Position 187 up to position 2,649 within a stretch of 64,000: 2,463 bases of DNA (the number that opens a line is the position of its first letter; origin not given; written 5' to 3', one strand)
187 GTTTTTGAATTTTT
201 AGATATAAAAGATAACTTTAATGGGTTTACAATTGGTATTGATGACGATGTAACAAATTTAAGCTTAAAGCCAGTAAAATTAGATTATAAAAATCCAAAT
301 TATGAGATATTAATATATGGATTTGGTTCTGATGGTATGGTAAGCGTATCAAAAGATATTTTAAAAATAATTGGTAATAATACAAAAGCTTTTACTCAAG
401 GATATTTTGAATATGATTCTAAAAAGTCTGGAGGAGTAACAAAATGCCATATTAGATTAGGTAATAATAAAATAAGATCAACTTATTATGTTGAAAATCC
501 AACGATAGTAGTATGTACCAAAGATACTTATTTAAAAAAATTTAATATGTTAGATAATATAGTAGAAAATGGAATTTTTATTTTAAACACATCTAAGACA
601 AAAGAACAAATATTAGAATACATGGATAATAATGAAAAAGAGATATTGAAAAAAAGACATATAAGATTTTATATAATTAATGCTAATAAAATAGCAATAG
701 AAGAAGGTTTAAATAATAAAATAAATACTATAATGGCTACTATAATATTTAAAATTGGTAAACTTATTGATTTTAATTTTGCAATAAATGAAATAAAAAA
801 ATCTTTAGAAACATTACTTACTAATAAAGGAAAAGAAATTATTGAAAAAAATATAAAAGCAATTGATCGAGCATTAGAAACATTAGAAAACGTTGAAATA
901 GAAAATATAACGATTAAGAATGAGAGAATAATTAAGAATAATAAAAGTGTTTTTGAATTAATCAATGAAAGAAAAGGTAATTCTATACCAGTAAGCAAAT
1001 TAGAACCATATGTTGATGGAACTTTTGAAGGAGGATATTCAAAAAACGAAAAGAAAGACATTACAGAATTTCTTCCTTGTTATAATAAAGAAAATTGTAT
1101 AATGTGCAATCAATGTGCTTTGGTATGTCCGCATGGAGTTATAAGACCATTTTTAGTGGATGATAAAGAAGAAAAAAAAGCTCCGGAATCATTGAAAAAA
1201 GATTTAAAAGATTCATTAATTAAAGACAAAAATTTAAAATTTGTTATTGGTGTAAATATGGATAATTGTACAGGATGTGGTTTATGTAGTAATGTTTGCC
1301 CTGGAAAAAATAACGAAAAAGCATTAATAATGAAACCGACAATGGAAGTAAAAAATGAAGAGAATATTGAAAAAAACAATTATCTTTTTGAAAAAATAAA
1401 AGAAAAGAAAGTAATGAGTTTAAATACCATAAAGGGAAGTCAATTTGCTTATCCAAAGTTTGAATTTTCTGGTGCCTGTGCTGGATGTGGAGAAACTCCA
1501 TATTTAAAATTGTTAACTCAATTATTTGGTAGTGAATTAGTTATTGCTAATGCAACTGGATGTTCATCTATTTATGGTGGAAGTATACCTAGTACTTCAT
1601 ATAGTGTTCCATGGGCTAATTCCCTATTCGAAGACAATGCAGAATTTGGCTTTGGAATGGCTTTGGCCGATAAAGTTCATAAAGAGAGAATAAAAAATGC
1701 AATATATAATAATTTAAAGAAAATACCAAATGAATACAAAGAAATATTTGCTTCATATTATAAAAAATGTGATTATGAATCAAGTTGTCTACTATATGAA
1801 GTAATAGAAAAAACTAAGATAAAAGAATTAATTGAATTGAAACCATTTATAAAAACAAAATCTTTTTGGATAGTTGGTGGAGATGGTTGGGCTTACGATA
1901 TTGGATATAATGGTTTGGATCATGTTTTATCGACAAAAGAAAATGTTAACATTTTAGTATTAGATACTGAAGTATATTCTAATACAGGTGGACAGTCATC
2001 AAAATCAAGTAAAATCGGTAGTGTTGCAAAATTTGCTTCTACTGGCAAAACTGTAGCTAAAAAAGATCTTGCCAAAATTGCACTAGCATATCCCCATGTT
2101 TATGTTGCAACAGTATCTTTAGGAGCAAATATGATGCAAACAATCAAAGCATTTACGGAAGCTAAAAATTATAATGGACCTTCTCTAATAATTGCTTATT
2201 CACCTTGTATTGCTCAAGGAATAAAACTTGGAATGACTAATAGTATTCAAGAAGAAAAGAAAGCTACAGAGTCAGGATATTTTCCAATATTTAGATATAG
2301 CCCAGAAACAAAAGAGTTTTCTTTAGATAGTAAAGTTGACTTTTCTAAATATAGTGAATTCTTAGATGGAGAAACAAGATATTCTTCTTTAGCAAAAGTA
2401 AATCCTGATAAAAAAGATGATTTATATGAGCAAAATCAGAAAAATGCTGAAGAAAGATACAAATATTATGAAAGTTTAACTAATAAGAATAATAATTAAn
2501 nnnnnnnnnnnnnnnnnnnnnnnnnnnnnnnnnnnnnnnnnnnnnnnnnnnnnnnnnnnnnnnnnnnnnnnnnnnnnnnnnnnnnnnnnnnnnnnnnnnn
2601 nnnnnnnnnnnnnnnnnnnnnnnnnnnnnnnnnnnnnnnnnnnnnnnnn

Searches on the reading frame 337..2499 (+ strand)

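Call 15: search_protein_families(library=pfam, proteins=[window:337-2499:+], max_evalue=1)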
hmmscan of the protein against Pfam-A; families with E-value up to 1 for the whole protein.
window:337-2499:+ (720 aa): 22 families
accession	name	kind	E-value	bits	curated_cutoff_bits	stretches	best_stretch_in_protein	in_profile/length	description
PF01558.24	POR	-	1.2e-28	100.9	27.4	1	14-181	17-173/173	Pyruvate ferredoxin/flavodoxin oxidoreductase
PF12838.12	Fer4_7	-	1e-09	39.1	27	1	253-322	1-49/52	4Fe-4S dicluster domain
PF02775.26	TPP_enzyme_C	-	1.6e-09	38.2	21.9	1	508-619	47-150/151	Thiamine pyrophosphate enzyme, C-terminal TPP binding domain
PF13484.11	Fer4_16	-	8.6e-09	36.5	30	1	253-322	1-64/66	4Fe-4S double cluster binding domain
PF14697.11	Fer4_21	-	3.5e-08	33.9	35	2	303-322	33-52/59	4Fe-4S dicluster domain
PF12837.12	Fer4_6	-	3.5e-08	33.4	25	2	303-322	1-20/24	4Fe-4S binding domain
PF00037.32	Fer4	-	5.4e-08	32.8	21.1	2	306-322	3-19/24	4Fe-4S binding domain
PF13183.11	Fer4_8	-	1.5e-07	32.2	27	3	252-323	3-66/68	4Fe-4S dicluster domain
PF12797.12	Fer4_2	-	9.7e-07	28.8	24.5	2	306-322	5-21/22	4Fe-4S binding domain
PF10371.14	EKR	-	1.2e-06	28.6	27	1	203-242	17-54/55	Domain of unknown function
PF13187.11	Fer4_9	-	2.7e-06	27.7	27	3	253-323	1-49/52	4Fe-4S dicluster domain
PF13237.11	Fer4_10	-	6.9e-06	26.3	25.5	2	249-322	4-53/53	4Fe-4S dicluster domain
PF13459.11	Fer4_15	-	3.2e-05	25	22.4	2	306-323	3-20/66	4Fe-4S single cluster domain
PF13534.11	Fer4_17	-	3.3e-05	24.8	22.2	2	307-323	42-58/61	4Fe-4S dicluster domain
PF13746.11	Fer4_18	-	0.00074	20.1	27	1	250-268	57-75/114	4Fe-4S dicluster domain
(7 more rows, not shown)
